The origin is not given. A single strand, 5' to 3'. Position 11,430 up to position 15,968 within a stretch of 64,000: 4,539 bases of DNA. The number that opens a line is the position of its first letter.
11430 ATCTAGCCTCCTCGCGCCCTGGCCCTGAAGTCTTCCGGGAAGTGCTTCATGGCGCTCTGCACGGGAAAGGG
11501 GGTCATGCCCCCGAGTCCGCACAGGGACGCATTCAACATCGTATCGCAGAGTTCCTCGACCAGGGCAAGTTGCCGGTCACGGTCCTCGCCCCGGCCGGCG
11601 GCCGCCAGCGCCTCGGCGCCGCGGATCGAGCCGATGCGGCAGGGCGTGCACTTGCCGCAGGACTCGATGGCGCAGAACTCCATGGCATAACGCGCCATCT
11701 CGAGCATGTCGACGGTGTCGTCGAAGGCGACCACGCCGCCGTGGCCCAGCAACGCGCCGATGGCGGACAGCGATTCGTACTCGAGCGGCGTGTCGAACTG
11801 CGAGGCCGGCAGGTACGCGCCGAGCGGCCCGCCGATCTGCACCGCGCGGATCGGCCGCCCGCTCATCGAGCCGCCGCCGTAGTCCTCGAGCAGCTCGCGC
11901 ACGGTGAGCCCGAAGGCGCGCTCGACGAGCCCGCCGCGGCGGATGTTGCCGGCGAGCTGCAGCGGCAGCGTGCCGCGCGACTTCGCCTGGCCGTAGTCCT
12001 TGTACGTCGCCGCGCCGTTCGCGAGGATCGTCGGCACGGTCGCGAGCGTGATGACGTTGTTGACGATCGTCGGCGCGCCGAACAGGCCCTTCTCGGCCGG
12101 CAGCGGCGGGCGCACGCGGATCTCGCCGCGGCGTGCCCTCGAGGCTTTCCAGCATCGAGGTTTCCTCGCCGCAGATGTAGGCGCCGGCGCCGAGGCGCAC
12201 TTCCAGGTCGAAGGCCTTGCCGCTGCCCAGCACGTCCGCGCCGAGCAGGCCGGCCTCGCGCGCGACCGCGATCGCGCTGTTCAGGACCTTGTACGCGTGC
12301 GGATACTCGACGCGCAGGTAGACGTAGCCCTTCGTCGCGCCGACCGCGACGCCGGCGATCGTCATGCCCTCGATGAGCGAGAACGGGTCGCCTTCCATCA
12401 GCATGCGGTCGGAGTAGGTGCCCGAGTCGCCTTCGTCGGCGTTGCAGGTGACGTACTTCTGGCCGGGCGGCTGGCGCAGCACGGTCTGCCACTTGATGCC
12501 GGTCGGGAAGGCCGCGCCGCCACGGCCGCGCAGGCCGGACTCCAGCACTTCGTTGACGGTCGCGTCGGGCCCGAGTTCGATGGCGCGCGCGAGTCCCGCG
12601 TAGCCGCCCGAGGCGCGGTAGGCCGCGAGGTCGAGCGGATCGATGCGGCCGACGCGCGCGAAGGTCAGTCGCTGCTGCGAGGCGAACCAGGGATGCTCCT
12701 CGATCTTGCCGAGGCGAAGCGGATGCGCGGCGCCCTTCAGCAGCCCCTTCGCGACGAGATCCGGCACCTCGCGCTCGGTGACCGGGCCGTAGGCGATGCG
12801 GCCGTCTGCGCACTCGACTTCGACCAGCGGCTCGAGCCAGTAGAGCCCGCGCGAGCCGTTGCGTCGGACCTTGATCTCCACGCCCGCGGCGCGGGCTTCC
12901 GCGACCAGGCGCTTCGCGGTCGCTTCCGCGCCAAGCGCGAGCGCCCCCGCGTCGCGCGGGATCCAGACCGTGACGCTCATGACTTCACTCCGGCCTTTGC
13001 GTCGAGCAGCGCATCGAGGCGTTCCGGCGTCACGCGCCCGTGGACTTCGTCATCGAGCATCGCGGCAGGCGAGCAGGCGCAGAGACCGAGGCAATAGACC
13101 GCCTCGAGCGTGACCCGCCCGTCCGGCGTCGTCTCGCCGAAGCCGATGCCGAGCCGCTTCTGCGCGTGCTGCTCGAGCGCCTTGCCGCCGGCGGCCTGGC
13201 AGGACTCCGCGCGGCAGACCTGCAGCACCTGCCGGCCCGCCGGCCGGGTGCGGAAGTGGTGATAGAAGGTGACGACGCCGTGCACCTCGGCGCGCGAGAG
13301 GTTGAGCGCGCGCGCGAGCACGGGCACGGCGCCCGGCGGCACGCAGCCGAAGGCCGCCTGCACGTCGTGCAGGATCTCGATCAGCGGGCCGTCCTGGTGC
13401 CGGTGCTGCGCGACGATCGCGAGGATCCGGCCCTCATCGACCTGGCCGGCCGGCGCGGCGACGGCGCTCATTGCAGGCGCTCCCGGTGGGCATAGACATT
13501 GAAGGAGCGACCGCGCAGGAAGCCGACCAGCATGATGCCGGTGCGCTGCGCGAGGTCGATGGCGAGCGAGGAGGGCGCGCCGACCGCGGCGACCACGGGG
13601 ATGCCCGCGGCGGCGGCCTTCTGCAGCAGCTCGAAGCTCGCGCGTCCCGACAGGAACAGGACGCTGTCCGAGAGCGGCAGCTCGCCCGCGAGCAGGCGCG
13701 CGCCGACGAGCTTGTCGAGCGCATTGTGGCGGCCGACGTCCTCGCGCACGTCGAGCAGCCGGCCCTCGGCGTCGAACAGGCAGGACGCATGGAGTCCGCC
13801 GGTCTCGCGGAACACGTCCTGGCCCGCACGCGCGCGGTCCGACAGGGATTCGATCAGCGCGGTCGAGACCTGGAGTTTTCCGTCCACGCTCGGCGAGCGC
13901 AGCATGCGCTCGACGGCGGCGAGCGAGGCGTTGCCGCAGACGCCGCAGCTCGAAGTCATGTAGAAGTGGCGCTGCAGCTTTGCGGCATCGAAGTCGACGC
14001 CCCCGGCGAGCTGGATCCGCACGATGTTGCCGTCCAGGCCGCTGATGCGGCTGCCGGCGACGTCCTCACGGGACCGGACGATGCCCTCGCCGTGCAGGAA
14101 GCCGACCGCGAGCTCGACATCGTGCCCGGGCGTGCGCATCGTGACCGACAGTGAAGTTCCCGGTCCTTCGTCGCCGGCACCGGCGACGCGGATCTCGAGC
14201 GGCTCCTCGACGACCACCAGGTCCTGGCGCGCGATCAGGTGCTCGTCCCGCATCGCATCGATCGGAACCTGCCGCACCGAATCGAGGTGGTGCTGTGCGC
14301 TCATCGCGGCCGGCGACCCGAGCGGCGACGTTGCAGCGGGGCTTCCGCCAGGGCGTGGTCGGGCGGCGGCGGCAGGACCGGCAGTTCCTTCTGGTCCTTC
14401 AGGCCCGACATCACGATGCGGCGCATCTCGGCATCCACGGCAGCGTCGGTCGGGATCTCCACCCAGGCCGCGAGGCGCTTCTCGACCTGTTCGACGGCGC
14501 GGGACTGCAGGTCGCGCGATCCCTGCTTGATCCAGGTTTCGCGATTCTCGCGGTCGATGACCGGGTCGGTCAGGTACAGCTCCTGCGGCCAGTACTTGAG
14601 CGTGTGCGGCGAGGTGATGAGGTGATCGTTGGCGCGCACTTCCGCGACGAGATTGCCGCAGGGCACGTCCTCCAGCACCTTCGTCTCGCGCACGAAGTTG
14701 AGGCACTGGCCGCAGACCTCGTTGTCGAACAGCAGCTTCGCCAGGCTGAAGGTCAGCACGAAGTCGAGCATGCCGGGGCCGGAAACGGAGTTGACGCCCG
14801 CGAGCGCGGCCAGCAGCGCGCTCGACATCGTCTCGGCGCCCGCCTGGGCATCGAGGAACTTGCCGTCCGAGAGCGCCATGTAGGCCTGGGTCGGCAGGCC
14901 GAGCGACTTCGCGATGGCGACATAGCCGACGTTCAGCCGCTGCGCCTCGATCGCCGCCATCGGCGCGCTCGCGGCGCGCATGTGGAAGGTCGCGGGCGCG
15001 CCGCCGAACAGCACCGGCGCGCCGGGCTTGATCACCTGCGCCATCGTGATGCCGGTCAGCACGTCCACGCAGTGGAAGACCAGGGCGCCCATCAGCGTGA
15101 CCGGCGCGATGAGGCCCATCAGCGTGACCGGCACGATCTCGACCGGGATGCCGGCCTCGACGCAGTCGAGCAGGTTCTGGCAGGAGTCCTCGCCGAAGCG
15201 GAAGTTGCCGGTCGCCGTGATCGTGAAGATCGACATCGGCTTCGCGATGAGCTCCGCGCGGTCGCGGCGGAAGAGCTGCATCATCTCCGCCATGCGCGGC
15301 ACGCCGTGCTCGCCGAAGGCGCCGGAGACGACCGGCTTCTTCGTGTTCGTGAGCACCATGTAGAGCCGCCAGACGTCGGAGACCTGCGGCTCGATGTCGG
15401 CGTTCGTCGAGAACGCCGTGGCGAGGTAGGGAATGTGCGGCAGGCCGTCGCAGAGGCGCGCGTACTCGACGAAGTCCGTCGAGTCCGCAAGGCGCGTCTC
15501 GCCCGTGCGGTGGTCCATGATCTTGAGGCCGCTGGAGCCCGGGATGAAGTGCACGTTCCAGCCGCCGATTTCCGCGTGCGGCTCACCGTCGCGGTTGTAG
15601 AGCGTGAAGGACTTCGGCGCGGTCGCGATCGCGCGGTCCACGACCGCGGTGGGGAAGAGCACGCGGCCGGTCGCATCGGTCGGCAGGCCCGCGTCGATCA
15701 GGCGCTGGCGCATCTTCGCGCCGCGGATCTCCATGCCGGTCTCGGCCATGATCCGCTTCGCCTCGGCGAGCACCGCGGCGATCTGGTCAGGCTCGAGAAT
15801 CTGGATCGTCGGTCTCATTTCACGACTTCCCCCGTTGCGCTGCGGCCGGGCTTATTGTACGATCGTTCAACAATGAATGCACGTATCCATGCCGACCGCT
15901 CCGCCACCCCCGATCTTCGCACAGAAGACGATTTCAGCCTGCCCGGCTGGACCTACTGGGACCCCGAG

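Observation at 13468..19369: MttB-superfamily methyltransferase translationally fused into an NAD-formate dehydrogenase operon, facing a Rieske oxygenase, BetI-like repressor and Fhs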

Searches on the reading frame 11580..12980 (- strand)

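Call 8: search_protein_families(library=pfam, proteins=[window:11580-12980:-])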
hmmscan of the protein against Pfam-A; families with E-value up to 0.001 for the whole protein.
window:11580-12980:- (467 aa): 1 family
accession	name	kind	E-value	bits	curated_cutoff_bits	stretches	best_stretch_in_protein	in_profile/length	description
PF01512.22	Complex1_51K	-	1.3e-37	129.4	31.2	1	146-294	2-135/150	Nuo51 FMN-binding domain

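Call 9: search_protein_families(library=ncbifam, proteins=[window:11580-12980:-])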
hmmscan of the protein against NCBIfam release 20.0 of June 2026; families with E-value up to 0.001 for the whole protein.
window:11580-12980:- (467 aa): 6 families
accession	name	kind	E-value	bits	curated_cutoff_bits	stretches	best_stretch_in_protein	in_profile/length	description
TIGR01959.1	nuoF_fam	equivalog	1.4e-61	208.1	558.65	1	114-295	10-195/410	NADH-quinone oxidoreductase subunit NuoF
NF008436.0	PRK11278.1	equivalog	9.7e-53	179.6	749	1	105-296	14-210/448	NADH-quinone oxidoreductase subunit NuoF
NF010120.0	PRK13596.1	equivalog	1.1e-48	165.9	389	1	108-295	10-201/433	NADH-quinone oxidoreductase subunit NuoF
TIGR04481.1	PR_assoc_PrdC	equivalog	1.1e-06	27.7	490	1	139-238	74-169/425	proline reductase-associated electron transfer protein PrdC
NF003454.1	PRK05035.1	equivalog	1.2e-06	27.3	345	1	137-239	122-221/556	electron transport complex subunit RsxC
TIGR01945.1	rnfC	subfamily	1.5e-05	23.7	245.95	1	135-237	118-218/435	RnfABCDGE type electron transport complex subunit C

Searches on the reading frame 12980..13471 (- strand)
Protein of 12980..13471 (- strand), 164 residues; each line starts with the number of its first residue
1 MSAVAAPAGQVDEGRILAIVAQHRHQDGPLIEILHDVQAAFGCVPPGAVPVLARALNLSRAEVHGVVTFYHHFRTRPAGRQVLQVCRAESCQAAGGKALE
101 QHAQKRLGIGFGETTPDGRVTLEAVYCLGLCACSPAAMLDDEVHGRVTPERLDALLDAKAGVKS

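Call 8: search_protein_families(library=pfam, proteins=[window:12980-13471:-])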
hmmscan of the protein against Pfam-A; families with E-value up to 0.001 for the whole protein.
window:12980-13471:- (164 aa): 1 family
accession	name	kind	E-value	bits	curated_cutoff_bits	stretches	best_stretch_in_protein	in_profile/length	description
PF01257.25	2Fe-2S_thioredx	-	1.2e-45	155.4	24.8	1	18-158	3-143/145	Thioredoxin-like [2Fe-2S] ferredoxin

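Call 9: search_protein_families(library=ncbifam, proteins=[window:12980-13471:-])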
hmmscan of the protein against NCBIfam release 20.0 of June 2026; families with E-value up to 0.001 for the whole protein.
window:12980-13471:- (164 aa): 9 families
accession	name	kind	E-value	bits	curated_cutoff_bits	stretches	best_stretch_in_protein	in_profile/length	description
NF004638.0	PRK05988.1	equivalog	5.7e-71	237.4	198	1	12-157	10-155/159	formate dehydrogenase subunit gamma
NF005722.0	PRK07539.1-2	equivalog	2.2e-39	135.1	141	1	16-158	13-155/157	NADH-quinone oxidoreductase subunit NuoE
TIGR01958.1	nuoE_fam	subfamily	1.6e-33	115.9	142.4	1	29-157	17-145/148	NADH-quinone oxidoreductase subunit NuoE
NF005747.0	PRK07571.1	equivalog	2.3e-33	115.3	224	1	20-155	29-164/173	bidirectional hydrogenase complex protein HoxE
NF005721.0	PRK07539.1-1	equivalog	8e-30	104.1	308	1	18-158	36-176/292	NADH-quinone oxidoreductase subunit NuoE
NF005725.0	PRK07539.1-5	equivalog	7.7e-25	87.6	220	1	28-157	39-169/174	NADH-quinone oxidoreductase subunit NuoE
NF005723.0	PRK07539.1-3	equivalog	6.8e-22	78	226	1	34-157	30-154/158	NADH-quinone oxidoreductase subunit NuoE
NF005724.0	PRK07539.1-4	equivalog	6e-20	72.1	280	1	26-160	38-173/240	NADH-quinone oxidoreductase subunit NuoE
NF009040.0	PRK12373.1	equivalog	5.1e-16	59.4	514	1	26-160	35-170/400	NADH-quinone oxidoreductase subunit E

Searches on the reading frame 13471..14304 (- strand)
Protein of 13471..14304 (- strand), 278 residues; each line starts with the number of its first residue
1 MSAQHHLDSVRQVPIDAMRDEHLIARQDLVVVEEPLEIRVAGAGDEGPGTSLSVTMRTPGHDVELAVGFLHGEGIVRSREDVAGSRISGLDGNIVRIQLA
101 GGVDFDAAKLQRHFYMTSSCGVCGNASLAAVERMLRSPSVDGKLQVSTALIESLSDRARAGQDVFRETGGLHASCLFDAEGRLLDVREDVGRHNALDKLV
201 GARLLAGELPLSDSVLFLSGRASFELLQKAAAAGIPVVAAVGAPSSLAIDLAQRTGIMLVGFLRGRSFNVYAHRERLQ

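Call 8: search_protein_families(library=pfam, proteins=[window:13471-14304:-])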
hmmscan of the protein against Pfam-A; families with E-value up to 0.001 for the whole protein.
window:13471-14304:- (278 aa): 1 family
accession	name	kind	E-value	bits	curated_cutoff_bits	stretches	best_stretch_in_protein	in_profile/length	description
PF02634.21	FdhD-NarQ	-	7.3e-67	226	27.2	1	32-277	2-236/237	FdhD/NarQ family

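Call 9: search_protein_families(library=ncbifam, proteins=[window:13471-14304:-])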
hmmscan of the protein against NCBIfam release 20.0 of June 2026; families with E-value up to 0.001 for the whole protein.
window:13471-14304:- (278 aa): 2 families
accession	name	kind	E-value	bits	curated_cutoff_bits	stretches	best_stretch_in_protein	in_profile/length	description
NF001943.0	PRK00724.1-2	equivalog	1.7e-85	286.3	269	1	10-277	5-272/274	formate dehydrogenase accessory sulfurtransferase FdhD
TIGR00129.1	fdhD_narQ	equivalog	7.9e-53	179.3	140.9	1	27-278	2-236/237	formate dehydrogenase accessory sulfurtransferase FdhD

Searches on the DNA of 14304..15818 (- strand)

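Call 72: search_rna_families(source=window, start=14700, end=14950, threshold=evalue, max_evalue=0.01, show_alignments=1)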
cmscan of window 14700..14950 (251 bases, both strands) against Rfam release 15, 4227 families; matches with E-value up to 0.01: 1.
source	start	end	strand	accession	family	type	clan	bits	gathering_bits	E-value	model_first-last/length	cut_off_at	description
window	14774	14870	-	RF02510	PYLIS_3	Cis-reg;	-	41.2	38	1.7e-07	1-100/100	no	Pyrrolysine insertion sequence mttB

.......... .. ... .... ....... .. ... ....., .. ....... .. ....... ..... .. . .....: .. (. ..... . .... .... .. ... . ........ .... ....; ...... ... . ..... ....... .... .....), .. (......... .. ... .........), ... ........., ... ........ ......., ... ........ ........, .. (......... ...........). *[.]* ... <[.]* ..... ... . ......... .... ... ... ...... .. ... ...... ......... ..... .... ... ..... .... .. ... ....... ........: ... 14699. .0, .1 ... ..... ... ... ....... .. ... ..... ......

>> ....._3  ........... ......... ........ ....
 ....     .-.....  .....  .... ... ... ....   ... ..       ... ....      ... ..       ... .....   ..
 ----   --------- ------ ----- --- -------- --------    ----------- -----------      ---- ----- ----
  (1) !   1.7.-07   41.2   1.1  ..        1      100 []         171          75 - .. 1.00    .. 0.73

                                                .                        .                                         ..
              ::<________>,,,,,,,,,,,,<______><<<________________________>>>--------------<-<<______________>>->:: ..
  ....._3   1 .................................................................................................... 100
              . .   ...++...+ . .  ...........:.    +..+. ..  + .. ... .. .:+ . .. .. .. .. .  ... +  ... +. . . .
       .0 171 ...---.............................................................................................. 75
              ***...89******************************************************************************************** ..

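Call 75: search_rna_families(sources=[L001, L088, L093, L060], threshold=gathering)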
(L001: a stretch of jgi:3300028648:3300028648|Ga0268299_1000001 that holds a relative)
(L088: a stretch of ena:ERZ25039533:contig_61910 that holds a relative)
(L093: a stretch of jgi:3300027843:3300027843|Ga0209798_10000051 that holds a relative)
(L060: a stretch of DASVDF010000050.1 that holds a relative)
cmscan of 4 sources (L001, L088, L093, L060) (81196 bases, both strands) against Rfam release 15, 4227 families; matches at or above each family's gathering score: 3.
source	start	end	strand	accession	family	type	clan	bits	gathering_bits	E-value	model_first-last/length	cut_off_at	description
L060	13863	13936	+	RF00005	tRNA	Gene; tRNA;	CL00001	67.2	29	2.4e-12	1-71/71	no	tRNA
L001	10946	11045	+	RF02510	PYLIS_3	Cis-reg;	-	40.5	38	8.3e-05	1-100/100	no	Pyrrolysine insertion sequence mttB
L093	15941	16038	+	RF02510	PYLIS_3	Cis-reg;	-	39.6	38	0.00014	1-100/100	no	Pyrrolysine insertion sequence mttB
